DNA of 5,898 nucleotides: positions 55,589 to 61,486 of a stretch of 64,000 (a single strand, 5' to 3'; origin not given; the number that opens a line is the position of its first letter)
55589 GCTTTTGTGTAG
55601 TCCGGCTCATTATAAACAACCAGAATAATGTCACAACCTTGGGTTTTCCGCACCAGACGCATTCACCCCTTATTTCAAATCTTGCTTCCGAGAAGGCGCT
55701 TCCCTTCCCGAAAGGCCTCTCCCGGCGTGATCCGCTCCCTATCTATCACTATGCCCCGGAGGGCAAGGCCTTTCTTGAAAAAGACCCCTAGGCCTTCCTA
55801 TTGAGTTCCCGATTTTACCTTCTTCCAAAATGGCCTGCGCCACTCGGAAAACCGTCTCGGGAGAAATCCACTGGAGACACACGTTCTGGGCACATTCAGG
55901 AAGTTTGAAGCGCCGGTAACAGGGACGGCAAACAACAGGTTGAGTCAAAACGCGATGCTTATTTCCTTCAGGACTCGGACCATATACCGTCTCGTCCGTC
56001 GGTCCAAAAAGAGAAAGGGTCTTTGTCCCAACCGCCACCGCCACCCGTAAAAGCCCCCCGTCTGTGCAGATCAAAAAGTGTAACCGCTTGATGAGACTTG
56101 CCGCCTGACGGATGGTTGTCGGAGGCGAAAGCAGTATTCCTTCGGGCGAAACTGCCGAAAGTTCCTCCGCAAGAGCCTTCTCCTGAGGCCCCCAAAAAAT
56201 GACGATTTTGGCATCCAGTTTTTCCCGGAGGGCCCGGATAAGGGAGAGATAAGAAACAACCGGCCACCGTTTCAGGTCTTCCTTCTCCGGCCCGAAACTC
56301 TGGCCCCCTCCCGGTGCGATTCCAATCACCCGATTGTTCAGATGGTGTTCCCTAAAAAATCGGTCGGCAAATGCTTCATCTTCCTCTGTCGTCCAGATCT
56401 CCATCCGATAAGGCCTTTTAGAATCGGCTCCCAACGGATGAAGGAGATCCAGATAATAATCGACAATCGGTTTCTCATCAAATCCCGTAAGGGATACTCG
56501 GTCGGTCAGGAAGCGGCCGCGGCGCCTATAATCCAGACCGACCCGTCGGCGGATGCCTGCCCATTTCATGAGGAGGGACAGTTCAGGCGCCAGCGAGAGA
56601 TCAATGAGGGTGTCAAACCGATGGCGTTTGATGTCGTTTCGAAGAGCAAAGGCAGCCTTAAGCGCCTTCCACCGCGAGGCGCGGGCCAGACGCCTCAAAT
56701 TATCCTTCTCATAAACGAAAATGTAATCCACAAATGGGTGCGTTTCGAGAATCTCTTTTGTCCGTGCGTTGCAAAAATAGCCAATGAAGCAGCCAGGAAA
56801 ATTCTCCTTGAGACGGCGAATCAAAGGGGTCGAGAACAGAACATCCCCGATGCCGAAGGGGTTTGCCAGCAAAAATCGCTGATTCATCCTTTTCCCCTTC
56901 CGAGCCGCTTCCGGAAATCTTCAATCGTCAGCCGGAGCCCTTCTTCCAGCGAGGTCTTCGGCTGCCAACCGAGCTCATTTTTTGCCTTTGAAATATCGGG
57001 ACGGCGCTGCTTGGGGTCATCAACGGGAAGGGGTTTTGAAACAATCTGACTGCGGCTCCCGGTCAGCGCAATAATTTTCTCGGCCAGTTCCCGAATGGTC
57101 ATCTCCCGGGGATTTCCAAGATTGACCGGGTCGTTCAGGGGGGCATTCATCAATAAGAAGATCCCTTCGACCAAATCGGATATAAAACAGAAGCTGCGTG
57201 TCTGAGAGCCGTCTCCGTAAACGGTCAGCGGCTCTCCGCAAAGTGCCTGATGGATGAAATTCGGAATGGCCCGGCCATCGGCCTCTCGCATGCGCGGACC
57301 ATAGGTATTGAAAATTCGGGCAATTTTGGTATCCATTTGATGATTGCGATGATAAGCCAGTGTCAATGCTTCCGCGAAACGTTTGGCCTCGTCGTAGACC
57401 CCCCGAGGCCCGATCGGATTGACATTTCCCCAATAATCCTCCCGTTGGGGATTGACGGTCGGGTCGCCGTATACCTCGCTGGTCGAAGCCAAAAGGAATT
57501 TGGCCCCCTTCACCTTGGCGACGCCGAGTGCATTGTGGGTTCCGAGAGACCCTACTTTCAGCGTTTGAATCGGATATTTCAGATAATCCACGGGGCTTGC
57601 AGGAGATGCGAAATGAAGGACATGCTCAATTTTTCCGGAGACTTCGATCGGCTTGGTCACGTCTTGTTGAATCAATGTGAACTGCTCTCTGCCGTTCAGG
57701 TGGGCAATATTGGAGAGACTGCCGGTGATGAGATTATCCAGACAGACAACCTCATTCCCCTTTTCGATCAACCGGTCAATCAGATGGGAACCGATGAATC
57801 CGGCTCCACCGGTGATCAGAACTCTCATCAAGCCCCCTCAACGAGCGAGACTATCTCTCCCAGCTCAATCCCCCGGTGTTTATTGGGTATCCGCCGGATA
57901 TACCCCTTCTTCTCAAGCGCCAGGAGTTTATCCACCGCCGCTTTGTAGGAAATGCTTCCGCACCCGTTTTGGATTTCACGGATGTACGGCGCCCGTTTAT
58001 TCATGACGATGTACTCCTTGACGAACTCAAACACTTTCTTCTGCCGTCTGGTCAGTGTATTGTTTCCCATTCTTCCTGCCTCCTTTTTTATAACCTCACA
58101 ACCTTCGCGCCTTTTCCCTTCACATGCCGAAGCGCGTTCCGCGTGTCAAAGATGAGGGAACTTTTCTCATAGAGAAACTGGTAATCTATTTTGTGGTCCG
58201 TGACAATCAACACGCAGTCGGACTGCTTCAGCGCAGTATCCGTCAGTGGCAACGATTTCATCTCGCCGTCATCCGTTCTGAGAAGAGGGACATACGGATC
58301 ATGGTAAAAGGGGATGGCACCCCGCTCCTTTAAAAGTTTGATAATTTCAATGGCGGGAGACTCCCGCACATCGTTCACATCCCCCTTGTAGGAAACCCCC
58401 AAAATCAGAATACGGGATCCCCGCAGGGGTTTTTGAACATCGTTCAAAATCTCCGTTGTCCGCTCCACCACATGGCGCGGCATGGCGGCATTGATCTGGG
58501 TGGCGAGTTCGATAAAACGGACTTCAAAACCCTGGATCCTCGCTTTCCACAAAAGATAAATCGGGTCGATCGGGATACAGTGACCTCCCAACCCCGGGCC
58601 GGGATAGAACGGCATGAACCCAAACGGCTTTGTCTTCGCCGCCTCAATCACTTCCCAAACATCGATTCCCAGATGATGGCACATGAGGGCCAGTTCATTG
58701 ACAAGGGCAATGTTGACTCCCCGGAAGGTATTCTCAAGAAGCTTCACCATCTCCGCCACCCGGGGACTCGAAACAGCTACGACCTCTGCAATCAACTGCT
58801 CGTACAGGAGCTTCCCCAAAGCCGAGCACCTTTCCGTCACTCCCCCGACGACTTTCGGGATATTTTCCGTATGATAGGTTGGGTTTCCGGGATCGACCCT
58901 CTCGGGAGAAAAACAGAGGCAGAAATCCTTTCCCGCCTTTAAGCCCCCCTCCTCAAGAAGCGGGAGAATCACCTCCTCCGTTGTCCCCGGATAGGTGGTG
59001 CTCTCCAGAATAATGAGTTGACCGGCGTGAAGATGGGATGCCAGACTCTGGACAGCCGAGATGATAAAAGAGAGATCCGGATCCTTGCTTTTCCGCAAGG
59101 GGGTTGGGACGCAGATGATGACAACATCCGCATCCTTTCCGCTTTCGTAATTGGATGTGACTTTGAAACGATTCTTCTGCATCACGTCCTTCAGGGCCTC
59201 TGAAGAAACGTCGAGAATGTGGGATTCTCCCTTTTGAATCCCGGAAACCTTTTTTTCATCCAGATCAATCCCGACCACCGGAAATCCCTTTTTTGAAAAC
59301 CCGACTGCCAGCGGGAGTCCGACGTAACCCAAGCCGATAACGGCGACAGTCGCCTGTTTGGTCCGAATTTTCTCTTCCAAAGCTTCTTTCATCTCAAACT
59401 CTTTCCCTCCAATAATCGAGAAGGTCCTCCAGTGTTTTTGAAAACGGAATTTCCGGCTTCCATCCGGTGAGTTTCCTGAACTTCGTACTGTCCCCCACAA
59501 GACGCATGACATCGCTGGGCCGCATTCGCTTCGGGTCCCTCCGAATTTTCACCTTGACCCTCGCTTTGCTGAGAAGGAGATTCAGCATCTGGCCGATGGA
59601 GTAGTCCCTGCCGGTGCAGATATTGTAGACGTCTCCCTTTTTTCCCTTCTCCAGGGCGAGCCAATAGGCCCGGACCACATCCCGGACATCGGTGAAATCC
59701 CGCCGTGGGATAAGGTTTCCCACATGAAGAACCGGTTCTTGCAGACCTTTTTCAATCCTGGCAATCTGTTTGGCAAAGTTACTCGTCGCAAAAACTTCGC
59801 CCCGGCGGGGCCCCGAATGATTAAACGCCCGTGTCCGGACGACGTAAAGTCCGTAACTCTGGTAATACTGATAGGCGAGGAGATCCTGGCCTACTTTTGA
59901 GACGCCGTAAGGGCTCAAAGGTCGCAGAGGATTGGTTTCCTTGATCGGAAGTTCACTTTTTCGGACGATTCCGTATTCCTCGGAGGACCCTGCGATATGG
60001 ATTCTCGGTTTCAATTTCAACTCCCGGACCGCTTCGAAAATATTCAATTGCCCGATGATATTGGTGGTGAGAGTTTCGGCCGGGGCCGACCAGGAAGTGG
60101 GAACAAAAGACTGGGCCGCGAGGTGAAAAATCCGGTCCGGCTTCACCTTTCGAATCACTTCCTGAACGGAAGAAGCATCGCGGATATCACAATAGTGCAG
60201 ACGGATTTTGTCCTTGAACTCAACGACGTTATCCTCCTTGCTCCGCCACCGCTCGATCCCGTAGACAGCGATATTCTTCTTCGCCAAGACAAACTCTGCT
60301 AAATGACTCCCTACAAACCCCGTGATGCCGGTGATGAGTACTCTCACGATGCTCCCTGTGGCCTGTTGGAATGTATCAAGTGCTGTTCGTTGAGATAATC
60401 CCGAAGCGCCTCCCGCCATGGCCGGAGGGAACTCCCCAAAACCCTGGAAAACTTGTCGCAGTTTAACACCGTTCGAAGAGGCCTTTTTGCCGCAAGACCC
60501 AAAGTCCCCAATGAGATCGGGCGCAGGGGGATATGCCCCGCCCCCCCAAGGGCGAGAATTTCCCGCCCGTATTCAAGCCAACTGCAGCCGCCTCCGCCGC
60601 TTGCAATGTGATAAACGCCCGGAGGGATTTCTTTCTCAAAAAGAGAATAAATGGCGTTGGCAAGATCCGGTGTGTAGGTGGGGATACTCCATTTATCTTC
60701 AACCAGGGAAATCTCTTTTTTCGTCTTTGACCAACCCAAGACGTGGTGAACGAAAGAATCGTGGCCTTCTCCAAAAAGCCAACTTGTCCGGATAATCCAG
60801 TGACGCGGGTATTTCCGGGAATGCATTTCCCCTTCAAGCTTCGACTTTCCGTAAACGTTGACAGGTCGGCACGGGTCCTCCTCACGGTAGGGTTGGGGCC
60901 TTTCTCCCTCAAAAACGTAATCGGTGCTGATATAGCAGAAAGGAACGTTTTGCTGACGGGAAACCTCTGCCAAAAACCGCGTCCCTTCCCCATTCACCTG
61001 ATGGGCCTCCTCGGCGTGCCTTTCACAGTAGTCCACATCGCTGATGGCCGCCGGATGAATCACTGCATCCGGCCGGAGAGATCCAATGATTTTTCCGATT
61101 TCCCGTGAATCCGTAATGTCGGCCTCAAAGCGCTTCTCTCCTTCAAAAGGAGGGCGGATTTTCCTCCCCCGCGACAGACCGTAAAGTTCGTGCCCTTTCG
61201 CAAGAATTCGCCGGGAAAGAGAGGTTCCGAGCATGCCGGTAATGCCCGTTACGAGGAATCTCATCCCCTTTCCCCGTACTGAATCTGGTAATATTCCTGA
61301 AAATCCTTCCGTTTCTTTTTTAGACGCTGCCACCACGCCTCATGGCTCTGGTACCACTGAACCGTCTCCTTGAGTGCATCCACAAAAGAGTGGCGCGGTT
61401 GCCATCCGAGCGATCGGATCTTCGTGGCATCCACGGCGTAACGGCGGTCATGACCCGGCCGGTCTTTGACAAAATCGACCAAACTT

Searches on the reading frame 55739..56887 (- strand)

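Call 16: search_protein_families(library=ncbifam, proteins=[window:55739-56887:-], max_evalue=0.00001)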
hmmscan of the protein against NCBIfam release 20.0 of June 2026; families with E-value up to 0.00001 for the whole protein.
window:55739-56887:- (382 aa): 6 families
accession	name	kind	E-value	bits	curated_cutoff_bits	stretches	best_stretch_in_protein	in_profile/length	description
TIGR02195.1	heptsyl_trn_II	equivalog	4.2e-30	105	134.6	1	6-354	3-338/339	lipopolysaccharide heptosyltransferase II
TIGR02201.1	heptsyl_trn_III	equivalog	1.3e-25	90.2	170.2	1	14-315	11-305/344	putative lipopolysaccharide heptosyltransferase III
TIGR02193.1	heptsyl_trn_I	equivalog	9.5e-22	77.6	185.3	2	205-311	193-298/320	lipopolysaccharide heptosyltransferase I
NF007742.0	PRK10422.1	equivalog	1.4e-15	57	467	1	13-304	16-298/352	lipopolysaccharide core heptosyltransferase RfaQ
NF008162.0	PRK10916.1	equivalog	1e-11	44.7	569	1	5-304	3-297/348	ADP-heptose--LPS heptosyltransferase RfaF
NF008204.0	PRK10964.1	equivalog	8e-09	35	437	1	204-303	190-288/322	lipopolysaccharide heptosyltransferase RfaC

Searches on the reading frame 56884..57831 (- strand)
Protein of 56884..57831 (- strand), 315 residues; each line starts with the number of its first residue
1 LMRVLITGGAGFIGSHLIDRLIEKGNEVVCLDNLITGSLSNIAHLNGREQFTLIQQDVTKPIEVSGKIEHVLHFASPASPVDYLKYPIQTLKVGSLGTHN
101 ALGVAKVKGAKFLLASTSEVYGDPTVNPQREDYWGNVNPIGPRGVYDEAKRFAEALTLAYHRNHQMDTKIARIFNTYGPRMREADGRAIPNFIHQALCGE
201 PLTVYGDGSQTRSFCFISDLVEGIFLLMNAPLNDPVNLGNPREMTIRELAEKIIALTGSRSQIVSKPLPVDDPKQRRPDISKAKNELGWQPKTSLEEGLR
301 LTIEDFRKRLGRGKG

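Call 16: search_protein_families(library=ncbifam, proteins=[window:56884-57831:-], max_evalue=0.00001)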
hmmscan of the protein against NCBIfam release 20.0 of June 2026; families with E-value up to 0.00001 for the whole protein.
window:56884-57831:- (315 aa): 21 families
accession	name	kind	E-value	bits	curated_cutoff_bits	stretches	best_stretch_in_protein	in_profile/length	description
TIGR01181.1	dTDP_gluc_dehyt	equivalog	1.2e-43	149.5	365.1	1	3-307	1-312/321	dTDP-glucose 4,6-dehydratase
TIGR04180.1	EDH_00030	hypoth_equivalog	6e-33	114.2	475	1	4-292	1-295/297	NAD-dependent 4,6-dehydratase LegB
TIGR01179.1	galE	equivalog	9.7e-32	110.1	262.3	1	3-297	1-316/332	UDP-glucose 4-epimerase GalE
NF008872.0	PRK11908.1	equivalog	1.1e-28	100.3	294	1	1-257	1-271/349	bifunctional UDP-4-keto-pentose/UDP-xylose synthase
NF005998.1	PRK08125.1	equivalog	1.9e-26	92.6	777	1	2-304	316-647/649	bifunctional UDP-4-amino-4-deoxy-L-arabinose formyltransferase/UDP-glucuronic acid oxidase ArnA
NF007582.0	PRK10217.1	equivalog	9.9e-26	90.6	698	1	1-304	1-329/355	dTDP-glucose 4,6-dehydratase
NF011728.1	PRK15181.1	equivalog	6.2e-24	84.6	760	1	3-304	17-335/348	Vi polysaccharide biosynthesis UDP-N-acetylglucosaminuronic acid C-4 epimerase TviC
NF007490.0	PRK10084.1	subfamily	1.4e-22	80.2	649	1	2-306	1-334/361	dTDP-glucose 4,6-dehydratase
TIGR02197.1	heptose_epim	equivalog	9.1e-21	74.3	274.6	1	4-303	1-310/316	ADP-glyceromanno-heptose 6-epimerase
NF047922.1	GDPFucSynFcl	equivalog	6.8e-17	61.9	500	1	3-307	4-302/308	GDP-L-fucose synthase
NF007956.0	PRK10675.1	subfamily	1.3e-15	57.4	394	1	2-297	1-320/338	UDP-glucose 4-epimerase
NF041015.1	UDPsulfquin_syn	equivalog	6.3e-15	55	575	1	183-308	233-365/384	UDP-sulfoquinovose synthase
TIGR01472.1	gmd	equivalog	1.1e-13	51.1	415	1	5-297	4-329/342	GDP-mannose 4,6-dehydratase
TIGR02622.1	CDP_4_6_dhtase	equivalog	3e-12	46.3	278.45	1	3-309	6-333/352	CDP-glucose 4,6-dehydratase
TIGR01777.1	yfcH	hypoth_equivalog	1.2e-10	41.5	207.35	0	4-31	1-28/292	TIGR01777 family oxidoreductase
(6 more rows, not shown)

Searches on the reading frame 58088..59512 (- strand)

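Call 16: search_protein_families(library=ncbifam, proteins=[window:58088-59512:-], max_evalue=0.00001)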
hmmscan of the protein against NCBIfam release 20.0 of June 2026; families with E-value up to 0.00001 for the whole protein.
window:58088-59512:- (474 aa): 9 families
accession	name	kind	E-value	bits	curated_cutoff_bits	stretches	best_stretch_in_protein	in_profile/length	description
TIGR03026.1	NDP-sugDHase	subfamily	1e-136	456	189.8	1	55-459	2-413/413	nucleotide sugar dehydrogenase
NF040825.1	UDPMaNacDH_Arch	equivalog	8.3e-93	311.5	750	1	55-446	2-380/418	UDP-N-acetyl-D-mannosamine dehydrogenase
NF008286.0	PRK11064.1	equivalog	3.3e-80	269.7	459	1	54-441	4-397/420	UDP-N-acetyl-D-mannosamine dehydrogenase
NF011729.0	PRK15182.1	equivalog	3.4e-68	230.4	592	1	54-441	7-389/425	Vi polysaccharide biosynthesis UDP-N-acetylglucosamine C-6 dehydrogenase TviB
NF041297.1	UDPGDh_AglM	equivalog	1.4e-58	198.9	670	1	55-459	2-415/429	UDP-glucose 6-dehydrogenase AglM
NF047673.2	TeichurnBiosyTuaD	equivalog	1.6e-46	159.4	700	1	56-441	4-388/439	UDP-glucose 6-dehydrogenase TuaD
NF011631.0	PRK15057.1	equivalog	7.6e-13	48.3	757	1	56-330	3-269/388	UDP-glucose 6-dehydrogenase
NF043037.1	ThreonDh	equivalog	3.3e-07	30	350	0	53-94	2-43/297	L-threonate dehydrogenase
NF012005.0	PRK15461.1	equivalog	1.1e-06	28.1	348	0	98-285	28-199/298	sulfolactaldehyde 3-reductase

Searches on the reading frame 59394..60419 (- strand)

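Call 16: search_protein_families(library=ncbifam, proteins=[window:59394-60419:-], max_evalue=0.00001)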
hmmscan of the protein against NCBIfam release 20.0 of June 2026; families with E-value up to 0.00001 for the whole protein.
window:59394-60419:- (341 aa): 24 families
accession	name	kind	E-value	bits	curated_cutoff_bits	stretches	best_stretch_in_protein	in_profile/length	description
TIGR01472.1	gmd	equivalog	2.9e-58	197.7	415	1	27-335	3-336/342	GDP-mannose 4,6-dehydratase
TIGR04180.1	EDH_00030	hypoth_equivalog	1.6e-56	191.6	475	1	27-323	1-295/297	NAD-dependent 4,6-dehydratase LegB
TIGR01181.1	dTDP_gluc_dehyt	equivalog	3.3e-46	157.9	365.1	1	26-338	1-312/321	dTDP-glucose 4,6-dehydratase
TIGR01179.1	galE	equivalog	2.1e-34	118.8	262.3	1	26-332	1-320/332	UDP-glucose 4-epimerase GalE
TIGR02622.1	CDP_4_6_dhtase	equivalog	8e-31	107.4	278.45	1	26-339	6-332/352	CDP-glucose 4,6-dehydratase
NF007582.0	PRK10217.1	equivalog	5.1e-26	91.6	698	1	26-327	3-321/355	dTDP-glucose 4,6-dehydratase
NF007490.0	PRK10084.1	subfamily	1e-25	90.5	649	1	26-336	2-333/361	dTDP-glucose 4,6-dehydratase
NF011728.1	PRK15181.1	equivalog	1.2e-22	80.4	760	1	26-337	17-337/348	Vi polysaccharide biosynthesis UDP-N-acetylglucosaminuronic acid C-4 epimerase TviC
TIGR02197.1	heptose_epim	equivalog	1.1e-18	67.5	274.6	1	27-300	1-276/316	ADP-glyceromanno-heptose 6-epimerase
TIGR03466.1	HpnA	hypoth_equivalog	3.1e-15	55.9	367.65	1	26-142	2-111/327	hopanoid-associated sugar epimerase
NF041015.1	UDPsulfquin_syn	equivalog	9.6e-15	54.4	575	1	67-159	63-155/384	UDP-sulfoquinovose synthase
NF007956.0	PRK10675.1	subfamily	1.1e-14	54.4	394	1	26-333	2-321/338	UDP-glucose 4-epimerase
NF005998.1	PRK08125.1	equivalog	3.6e-14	52.1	777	1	23-336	314-648/649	bifunctional UDP-4-amino-4-deoxy-L-arabinose formyltransferase/UDP-glucuronic acid oxidase ArnA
NF008872.0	PRK11908.1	equivalog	7.1e-14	51.6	294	1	26-339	3-337/349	bifunctional UDP-4-keto-pentose/UDP-xylose synthase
NF043036.1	ErythonDh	equivalog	1.4e-13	50.8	325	1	26-186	2-164/321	D-erythronate dehydrogenase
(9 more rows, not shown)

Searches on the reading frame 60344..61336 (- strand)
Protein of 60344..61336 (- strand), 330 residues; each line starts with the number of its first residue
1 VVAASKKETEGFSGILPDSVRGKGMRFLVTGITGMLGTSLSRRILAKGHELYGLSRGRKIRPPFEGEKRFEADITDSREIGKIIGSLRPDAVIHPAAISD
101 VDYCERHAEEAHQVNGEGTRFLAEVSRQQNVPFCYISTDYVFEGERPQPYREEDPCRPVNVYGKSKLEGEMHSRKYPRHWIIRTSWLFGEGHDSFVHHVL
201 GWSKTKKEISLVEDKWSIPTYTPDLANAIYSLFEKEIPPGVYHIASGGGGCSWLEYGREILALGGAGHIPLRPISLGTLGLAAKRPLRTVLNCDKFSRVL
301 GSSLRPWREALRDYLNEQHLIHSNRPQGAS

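Call 16: search_protein_families(library=ncbifam, proteins=[window:60344-61336:-], max_evalue=0.00001)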
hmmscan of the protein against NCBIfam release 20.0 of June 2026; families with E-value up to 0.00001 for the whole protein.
window:60344-61336:- (330 aa): 15 families
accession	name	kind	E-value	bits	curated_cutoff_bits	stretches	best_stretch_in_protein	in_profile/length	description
TIGR01214.1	rmlD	equivalog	5.4e-72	242.3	224.05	1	26-317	1-284/285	dTDP-4-dehydrorhamnose reductase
NF007440.0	PRK09987.1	equivalog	8.8e-33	113.9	308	1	67-317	33-292/299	dTDP-4-dehydrorhamnose reductase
TIGR01179.1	galE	equivalog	4.7e-13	48.7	262.3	1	27-170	2-153/332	UDP-glucose 4-epimerase GalE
TIGR01181.1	dTDP_gluc_dehyt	equivalog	1.8e-12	47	365.1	1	27-183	2-172/321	dTDP-glucose 4,6-dehydratase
TIGR02197.1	heptose_epim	equivalog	3.9e-10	39.4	274.6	1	28-167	2-143/316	ADP-glyceromanno-heptose 6-epimerase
TIGR02622.1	CDP_4_6_dhtase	equivalog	7e-10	38.6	278.45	1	24-177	4-169/352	CDP-glucose 4,6-dehydratase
NF043036.1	ErythonDh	equivalog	9.6e-10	38.2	325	1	25-179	1-166/321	D-erythronate dehydrogenase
NF042423.1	oxyalk_red_Shew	equivalog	2.1e-08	33.6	580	1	25-172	9-155/331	2-alkyl-3-oxoalkanoate reductase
NF042422.1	oxyalk_red_OleD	equivalog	9e-08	31.8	580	1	25-141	1-113/329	2-alkyl-3-oxoalkanoate reductase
TIGR03466.1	HpnA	hypoth_equivalog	1.8e-07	30.4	367.65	1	26-172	2-151/327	hopanoid-associated sugar epimerase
TIGR01472.1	gmd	equivalog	3.2e-07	29.9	415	1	28-169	4-162/342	GDP-mannose 4,6-dehydratase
NF058621.1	DiazavRedAvaA7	equivalog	7.7e-07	29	400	1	25-128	1-103/304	3-diazoavenalumate denitrifying reductase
NF004520.0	PRK05865.1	equivalog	1.3e-06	26.6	1509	1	25-122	1-86/854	sugar epimerase family protein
NF007956.0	PRK10675.1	subfamily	3.3e-06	26.5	394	0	25-169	1-156/338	UDP-glucose 4-epimerase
NF052578.1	StrlDmthSdmBMthl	equivalog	3.6e-06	27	600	1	25-135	1-109/328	sterol demethylase protein SdmB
